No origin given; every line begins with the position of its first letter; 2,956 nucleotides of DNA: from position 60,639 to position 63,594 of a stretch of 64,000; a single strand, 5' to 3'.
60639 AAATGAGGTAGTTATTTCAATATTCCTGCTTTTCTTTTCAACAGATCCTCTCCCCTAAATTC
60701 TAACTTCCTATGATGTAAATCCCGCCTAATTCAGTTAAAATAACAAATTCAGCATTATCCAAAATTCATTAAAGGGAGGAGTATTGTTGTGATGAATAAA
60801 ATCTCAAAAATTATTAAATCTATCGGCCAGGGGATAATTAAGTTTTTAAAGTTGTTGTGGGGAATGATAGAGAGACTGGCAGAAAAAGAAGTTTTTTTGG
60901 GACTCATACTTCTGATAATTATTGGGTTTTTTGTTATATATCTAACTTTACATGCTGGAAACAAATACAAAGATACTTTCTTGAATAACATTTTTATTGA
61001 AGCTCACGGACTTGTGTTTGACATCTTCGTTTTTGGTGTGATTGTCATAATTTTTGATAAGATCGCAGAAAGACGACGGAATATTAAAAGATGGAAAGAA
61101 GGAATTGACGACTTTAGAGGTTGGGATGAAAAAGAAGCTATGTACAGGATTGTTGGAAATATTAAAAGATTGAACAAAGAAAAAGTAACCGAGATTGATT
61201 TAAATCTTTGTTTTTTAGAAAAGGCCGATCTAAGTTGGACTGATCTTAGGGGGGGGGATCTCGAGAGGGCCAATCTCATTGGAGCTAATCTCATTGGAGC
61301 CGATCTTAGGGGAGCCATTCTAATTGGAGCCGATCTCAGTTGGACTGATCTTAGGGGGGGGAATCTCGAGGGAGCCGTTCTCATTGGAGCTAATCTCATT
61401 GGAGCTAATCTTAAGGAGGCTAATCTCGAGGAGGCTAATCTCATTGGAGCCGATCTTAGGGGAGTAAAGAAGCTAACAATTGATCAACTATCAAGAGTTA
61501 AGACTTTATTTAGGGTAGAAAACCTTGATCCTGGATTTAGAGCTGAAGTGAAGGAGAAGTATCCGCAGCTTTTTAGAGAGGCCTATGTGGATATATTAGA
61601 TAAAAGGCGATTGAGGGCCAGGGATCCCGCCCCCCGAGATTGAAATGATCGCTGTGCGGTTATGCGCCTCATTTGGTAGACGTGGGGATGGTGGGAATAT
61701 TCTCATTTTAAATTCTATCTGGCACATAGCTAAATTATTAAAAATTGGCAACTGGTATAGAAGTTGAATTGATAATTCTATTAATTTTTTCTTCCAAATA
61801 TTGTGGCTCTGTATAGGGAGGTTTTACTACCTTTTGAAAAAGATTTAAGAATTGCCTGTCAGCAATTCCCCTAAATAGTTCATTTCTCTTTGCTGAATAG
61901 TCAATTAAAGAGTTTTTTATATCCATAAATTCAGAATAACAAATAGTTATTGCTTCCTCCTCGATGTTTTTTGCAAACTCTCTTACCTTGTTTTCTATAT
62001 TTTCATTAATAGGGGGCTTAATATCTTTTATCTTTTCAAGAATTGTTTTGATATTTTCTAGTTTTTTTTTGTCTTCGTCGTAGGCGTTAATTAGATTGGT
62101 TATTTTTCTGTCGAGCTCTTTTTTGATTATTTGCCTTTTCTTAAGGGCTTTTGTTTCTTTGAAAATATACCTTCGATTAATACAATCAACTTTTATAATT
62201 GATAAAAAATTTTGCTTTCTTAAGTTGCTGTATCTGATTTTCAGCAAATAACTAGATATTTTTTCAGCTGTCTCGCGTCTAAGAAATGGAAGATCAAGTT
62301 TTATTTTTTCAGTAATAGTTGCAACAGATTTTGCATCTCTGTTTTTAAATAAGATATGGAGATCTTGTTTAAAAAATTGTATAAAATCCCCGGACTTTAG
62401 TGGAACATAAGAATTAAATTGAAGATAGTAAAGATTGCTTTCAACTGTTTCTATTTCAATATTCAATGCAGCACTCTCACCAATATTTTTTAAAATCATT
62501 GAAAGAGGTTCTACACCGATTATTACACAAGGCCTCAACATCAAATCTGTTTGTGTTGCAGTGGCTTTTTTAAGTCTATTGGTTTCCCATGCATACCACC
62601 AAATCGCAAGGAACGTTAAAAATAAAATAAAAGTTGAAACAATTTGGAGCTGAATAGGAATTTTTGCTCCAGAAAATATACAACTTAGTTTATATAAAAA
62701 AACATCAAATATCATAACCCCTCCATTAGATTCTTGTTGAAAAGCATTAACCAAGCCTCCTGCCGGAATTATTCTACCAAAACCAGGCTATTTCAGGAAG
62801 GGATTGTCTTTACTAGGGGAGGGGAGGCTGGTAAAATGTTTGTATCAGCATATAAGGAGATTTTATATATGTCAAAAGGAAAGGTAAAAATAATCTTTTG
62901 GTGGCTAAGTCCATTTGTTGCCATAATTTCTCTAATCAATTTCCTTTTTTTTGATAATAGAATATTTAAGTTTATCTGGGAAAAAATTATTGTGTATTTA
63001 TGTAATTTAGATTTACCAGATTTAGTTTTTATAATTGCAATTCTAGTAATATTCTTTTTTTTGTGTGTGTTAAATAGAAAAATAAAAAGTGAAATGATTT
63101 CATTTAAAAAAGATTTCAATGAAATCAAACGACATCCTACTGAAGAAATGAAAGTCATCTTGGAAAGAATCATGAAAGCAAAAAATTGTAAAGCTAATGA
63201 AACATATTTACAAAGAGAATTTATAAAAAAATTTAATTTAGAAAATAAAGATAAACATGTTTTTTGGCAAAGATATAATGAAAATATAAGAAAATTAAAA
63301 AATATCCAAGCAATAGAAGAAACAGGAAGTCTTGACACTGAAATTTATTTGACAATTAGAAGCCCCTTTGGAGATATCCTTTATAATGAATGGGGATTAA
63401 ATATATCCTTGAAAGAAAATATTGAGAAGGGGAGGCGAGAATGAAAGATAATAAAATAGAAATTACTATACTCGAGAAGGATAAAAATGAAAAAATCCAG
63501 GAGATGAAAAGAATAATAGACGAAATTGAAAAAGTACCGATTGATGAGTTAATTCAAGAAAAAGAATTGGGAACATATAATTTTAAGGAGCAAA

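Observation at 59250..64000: Sharply AT-rich island after cydA carrying duplicated membrane pentapeptide-repeat genes and three proteins of unknown function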

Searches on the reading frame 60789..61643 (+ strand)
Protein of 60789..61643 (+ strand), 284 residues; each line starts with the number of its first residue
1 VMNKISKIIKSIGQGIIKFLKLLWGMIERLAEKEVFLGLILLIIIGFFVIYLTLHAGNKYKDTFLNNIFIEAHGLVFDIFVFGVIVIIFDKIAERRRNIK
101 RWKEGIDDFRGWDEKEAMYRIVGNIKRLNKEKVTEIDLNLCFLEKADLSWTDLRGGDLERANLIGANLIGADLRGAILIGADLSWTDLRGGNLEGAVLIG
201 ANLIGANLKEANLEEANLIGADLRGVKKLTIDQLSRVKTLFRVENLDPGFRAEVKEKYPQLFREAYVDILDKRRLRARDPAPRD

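Call 11: search_protein_families(library=pfam, proteins=[window:60789-61643:+], max_evalue=1)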
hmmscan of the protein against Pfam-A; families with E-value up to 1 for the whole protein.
window:60789-61643:+ (284 aa): 2 families
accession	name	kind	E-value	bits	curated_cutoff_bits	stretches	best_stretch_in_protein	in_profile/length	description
PF00805.28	Pentapeptide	-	1.3e-29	101.8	20.2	3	157-195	2-40/40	Pentapeptide repeats (8 copies)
PF13599.13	Pentapeptide_4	-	6.9e-05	23.3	38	1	151-218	11-78/78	Pentapeptide repeat region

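Call 12: search_protein_families(library=padloc, proteins=[window:60789-61643:+], max_evalue=1)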
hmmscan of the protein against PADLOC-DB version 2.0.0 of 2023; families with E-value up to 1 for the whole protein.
window:60789-61643:+ (284 aa): 2 families
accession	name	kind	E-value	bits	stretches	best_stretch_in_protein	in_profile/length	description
PDLC01970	CARF_TM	-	0.034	12.5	1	2-245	1-82/179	-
PDLC00705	Effector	-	0.039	11.8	1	40-111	16-88/203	2TM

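Call 13: search_protein_families(library=ncbifam, proteins=[window:60789-61643:+], max_evalue=1)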
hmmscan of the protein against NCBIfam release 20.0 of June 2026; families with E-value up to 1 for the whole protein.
window:60789-61643:+ (284 aa): 15 families
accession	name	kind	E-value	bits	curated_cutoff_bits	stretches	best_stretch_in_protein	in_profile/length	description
NF052603.1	penta_Alr5209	equivalog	1.9e-21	76.3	125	2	128-196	25-93/113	Alr5209 family pentapeptide repeat protein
NF047416.1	penta_HetL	equivalog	4.1e-18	65.6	260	1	127-226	14-113/218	heterocyst differentiation pentapeptide repeat protein HetL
NF011743.0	PRK15196.1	equivalog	2.6e-11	43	354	1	141-224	227-310/350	type III secretion system effector PipB2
NF011744.0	PRK15197.1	equivalog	5.9e-11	42.1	274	1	133-224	171-263/291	SPI-2 type III secretion system effector PipB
NF000349.1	mfpA_AE000516.2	equivalog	1.6e-07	31.3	360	2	167-226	93-152/183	pentapeptide repeat protein MfpA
NF033086.2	penta_rpt_Qnr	equivalog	4.2e-06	26.6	240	1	142-232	112-197/211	Qnr family pentapeptide repeat protein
NF038182.1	penta_rpt_SmQnr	exception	8.2e-06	25.8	460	1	141-224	115-198/215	SmQnr family pentapeptide repeat protein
NF000071.4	penta_rpt_QnrA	exception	1.1e-05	25.3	450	1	140-185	116-161/218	QnrA family quinolone resistance pentapeptide repeat protein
NF033375.2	penta_rpt_QnrE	exception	2.4e-05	24.5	480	1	141-235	114-202/214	QnrE family quinolone resistance pentapeptide repeat protein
NF000420.1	penta_rpt_QnrB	exception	0.00015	21.8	460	1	142-228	115-196/214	QnrB family quinolone resistance pentapeptide repeat protein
NF000056.3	penta_rpt_QnrS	exception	0.00019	21.2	460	1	132-218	48-134/218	QnrS family quinolone resistance pentapeptide repeat protein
NF012152.0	penta_rpt_QnrC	exception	0.00021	21.3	500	1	141-213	31-104/221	QnrC family quinolone resistance pentapeptide repeat protein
NF000421.1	penta_rpt_QnrVC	exception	0.00073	19.5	460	1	141-216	57-132/218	QnrVC family quinolone resistance pentapeptide repeat protein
NF000139.2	penta_rpt_QnrD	exception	0.00095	19.2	425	1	141-228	114-201/214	QnrD family quinolone resistance pentapeptide repeat protein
NF012151.0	penta_rpt_QnrAS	exception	0.014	15.5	490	1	140-222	56-138/218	QnrAS family quinolone resistance pentapeptide repeat protein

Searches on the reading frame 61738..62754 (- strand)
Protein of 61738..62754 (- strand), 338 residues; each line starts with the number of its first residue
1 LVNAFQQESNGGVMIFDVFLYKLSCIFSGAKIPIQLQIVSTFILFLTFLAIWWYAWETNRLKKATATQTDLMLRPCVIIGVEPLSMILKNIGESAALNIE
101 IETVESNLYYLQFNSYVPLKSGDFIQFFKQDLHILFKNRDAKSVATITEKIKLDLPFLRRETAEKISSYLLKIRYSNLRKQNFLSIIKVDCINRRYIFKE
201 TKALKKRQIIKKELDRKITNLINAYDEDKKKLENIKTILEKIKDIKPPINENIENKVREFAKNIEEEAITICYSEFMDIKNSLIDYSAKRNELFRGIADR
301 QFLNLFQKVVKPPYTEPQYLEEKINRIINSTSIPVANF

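Call 11: search_protein_families(library=pfam, proteins=[window:61738-62754:-], max_evalue=1)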
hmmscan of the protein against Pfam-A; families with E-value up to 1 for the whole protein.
window:61738-62754:- (338 aa): 3 families
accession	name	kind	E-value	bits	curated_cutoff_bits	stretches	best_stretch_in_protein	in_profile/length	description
PF22788.2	COP9_hel_rpt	-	0.0099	15.9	27.2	1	205-298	12-105/232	COP9 signalosome complex subunit 3, N-terminal helical repeats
PF22595.1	CFAP107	-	0.07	13.5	27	1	187-233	42-88/169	Cilia and flagella associated protein 107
PF13012.11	MitMem_reg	-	0.11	12.9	26.6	1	208-261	19-70/113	Maintenance of mitochondrial structure and function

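Call 12: search_protein_families(library=padloc, proteins=[window:61738-62754:-], max_evalue=1)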
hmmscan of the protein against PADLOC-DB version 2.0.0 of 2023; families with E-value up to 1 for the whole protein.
window:61738-62754:- (338 aa): 1 family
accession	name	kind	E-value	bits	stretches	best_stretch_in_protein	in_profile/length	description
PDLC03841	LeoBC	-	0.27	8.3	1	182-268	354-424/601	-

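Call 13: search_protein_families(library=ncbifam, proteins=[window:61738-62754:-], max_evalue=1)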
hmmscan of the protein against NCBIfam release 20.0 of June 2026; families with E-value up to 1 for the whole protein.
window:61738-62754:- (338 aa): 0 families

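Call 18: find_homologous_proteins(query=window:61741-62715:-)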
Query window:61741-62715:- (325 aa): 2 proteins with E <= 0.001 among 5427 candidates.
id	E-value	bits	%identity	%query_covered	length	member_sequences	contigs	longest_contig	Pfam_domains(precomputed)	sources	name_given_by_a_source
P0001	7.8e-206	700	100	100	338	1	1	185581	-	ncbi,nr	ncbi:MAG: hypothetical protein JXB26_03005 [Candidatus Aminicenantes bacterium]|nr:hypothetical prot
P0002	5.9e-85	303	51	100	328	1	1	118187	-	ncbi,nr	ncbi:MAG: hypothetical protein JXB26_18530 [Candidatus Aminicenantes bacterium]|nr:hypothetical prot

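Call 19: find_encoding_contigs(protein=P0001, flank=10000, max_places=4)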
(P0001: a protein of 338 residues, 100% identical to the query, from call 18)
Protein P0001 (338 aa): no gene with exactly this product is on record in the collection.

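Call 20: find_encoding_contigs(protein=P0002, flank=10000, max_places=4)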
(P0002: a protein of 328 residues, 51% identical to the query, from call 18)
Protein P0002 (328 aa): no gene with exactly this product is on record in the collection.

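Call 53: predict_structure(alignment_id=A2)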
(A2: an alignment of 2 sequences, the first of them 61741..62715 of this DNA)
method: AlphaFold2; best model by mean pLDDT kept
length: 325 residues; sequences in the alignment: 2
mean_pLDDT: 45.1   pTM: 0.39
mean pLDDT of the five models: 45.1, 35.1, 32.7, 32.5, 30.0
residues with pLDDT >= 90: 1; 70-90: 62; 50-70: 50; < 50: 212
segments of 3 or more residues with pLDDT < 50: 1-28, 44-194, 280-301, 318-325
pLDDT, mean of each block of 10 residues (from residue 1): 39 36 42 55 41 25 25 26 23 24 28 30 29 25 24 23 24 32 39 51 63 80 84 73 83 81 68 66 40 39 67 58 36
secondary structure, 60 per line:
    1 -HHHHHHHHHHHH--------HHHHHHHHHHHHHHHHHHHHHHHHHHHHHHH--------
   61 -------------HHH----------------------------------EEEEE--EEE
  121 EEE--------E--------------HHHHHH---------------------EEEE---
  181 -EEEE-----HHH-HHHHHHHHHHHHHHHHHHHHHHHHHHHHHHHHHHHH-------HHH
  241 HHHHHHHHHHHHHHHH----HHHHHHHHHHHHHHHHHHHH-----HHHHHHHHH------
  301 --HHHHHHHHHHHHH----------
elements in order: H2-13 H22-52 E111-115 E118-123 H147-152 E174-177 E182-185 H195-230 H238-256 H261-280 H286-294 H303-315

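Call 77: search_protein_families(library=phrogs, proteins=[window:61741-62715:-], max_evalue=0.1)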
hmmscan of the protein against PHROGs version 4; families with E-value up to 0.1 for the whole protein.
window:61741-62715:- (325 aa): 2 families
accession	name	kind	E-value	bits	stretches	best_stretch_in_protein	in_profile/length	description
phrog_36318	-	unknown function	0.034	15.7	1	74-118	25-68/86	-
phrog_21593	-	unknown function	0.096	14.1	0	240-298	10-65/73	-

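Call 83: search_solved_structures(query=A2, max_evalue=1)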
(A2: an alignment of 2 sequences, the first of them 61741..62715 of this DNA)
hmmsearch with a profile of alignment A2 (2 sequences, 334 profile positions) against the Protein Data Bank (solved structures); distinct sequences matched with E-value up to 1: 15.
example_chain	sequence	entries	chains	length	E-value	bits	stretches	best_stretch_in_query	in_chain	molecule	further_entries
9ezt_C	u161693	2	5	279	0.27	13.5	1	67-108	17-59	NAD(P)H dehydrogenase [quinone] 1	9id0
9ezr_A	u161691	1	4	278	0.28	13.4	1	68-108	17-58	NAD(P)H dehydrogenase [quinone] 1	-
5ea2_A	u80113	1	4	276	0.31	13.3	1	70-108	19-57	NAD(P)H dehydrogenase [quinone] 1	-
1qbg_A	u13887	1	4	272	0.31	13.3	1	68-108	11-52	NAD(P)H DEHYDROGENASE [QUINONE] 1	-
5eai_A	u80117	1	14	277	0.31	13.3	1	70-108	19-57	NAD(P)H dehydrogenase [quinone] 1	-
9ezs_C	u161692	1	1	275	0.31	13.3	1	70-108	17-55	NAD(P)H dehydrogenase [quinone] 1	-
4cet_A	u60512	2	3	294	0.31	13.3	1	68-108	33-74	NAD(P)H DEHYDROGENASE [QUINONE] 1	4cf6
10qv_A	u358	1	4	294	0.31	13.3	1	68-108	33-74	NAD(P)H dehydrogenase [quinone] 1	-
5a4k_A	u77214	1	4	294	0.32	13.3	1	68-108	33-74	NAD(P)H DEHYDROGENASE [QUINONE] 1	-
8ok0_A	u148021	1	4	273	0.32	13.3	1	70-108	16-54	NAD(P)H dehydrogenase [quinone] 1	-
6fy4_A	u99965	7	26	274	0.32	13.2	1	70-108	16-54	NAD(P)H dehydrogenase [quinone] 1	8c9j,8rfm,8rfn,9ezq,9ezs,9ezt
5fuq_A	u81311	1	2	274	0.32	13.2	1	70-108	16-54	NAD(P)H DEHYDROGENASE [QUINONE] 1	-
1d4a_A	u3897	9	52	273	0.33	13.2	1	70-108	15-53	QUINONE REDUCTASE | NAD(P)H DEHYDROGENASE [QUINONE] 1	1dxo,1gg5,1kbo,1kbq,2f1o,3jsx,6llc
1h66_A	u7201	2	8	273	0.34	13.2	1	70-108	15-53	NAD(P)H DEHYDROGENASE [QUINONE] 1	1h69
6jpm_A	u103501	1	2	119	0.54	12.5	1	196-262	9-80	Odorant binding protein 4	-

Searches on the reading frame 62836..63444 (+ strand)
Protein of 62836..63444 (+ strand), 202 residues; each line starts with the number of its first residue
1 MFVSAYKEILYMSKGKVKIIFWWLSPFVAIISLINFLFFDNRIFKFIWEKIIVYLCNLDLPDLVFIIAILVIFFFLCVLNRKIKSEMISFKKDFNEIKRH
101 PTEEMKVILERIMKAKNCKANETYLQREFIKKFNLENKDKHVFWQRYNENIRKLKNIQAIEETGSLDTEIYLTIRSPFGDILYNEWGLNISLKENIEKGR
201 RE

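Call 11: search_protein_families(library=pfam, proteins=[window:62836-63444:+], max_evalue=1)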
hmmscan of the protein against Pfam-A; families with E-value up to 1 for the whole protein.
window:62836-63444:+ (202 aa): 5 families
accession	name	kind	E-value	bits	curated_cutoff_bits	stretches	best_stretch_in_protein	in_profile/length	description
PF08391.16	Ly49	-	0.0078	17.1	31.5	1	47-146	3-98/119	Ly49-like protein, N-terminal region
PF22506.2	Cj1289-like_C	-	0.032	14.8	27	1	130-163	4-37/91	Cj1289-like, C-terminal domain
PF09919.14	DUF2149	-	0.068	14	27.1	1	63-120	12-64/92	Uncharacterized conserved protein (DUF2149)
PF04530.17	Viral_Beta_CD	-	0.14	12.9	23.4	1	63-98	59-94/123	Viral Beta C/D like family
PF04577.19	Glyco_transf_61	-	0.22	12.2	27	1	119-163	37-83/137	Glycosyltransferase 61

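Call 12: search_protein_families(library=padloc, proteins=[window:62836-63444:+], max_evalue=1)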
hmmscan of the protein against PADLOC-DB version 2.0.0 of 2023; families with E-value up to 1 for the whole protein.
window:62836-63444:+ (202 aa): 0 families

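Call 13: search_protein_families(library=ncbifam, proteins=[window:62836-63444:+], max_evalue=1)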
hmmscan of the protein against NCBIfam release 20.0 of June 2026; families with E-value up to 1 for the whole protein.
window:62836-63444:+ (202 aa): 0 families

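Call 14: find_encoding_contigs(protein=window:62836-63441:+, flank=10000, max_places=6)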
Protein window:62836-63441:+ (202 aa): no gene with exactly this product is on record in the collection.

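Call 21: find_homologous_proteins(query=window:62836-63441:+)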
Query window:62836-63441:+ (202 aa): 1 proteins with E <= 0.001 among 159 candidates.
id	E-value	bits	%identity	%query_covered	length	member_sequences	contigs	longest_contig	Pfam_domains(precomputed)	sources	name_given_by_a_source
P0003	6.8e-120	416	100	95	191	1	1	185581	-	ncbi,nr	ncbi:MAG: hypothetical protein JXB26_03010 [Candidatus Aminicenantes bacterium]|nr:hypothetical prot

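Call 77: search_protein_families(library=phrogs, proteins=[window:62836-63441:+], max_evalue=0.1)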
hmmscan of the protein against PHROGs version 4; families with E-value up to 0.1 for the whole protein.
window:62836-63441:+ (202 aa): 0 families

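Call 85: search_solved_structures(query=window:62836-63441:+, max_evalue=1)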
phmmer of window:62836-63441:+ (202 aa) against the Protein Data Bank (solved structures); distinct sequences matched with E-value up to 1: 1.
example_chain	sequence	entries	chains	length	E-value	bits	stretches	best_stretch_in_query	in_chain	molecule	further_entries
2a4a_A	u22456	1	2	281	0.016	18.3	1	49-171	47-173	deoxyribose-phosphate aldolase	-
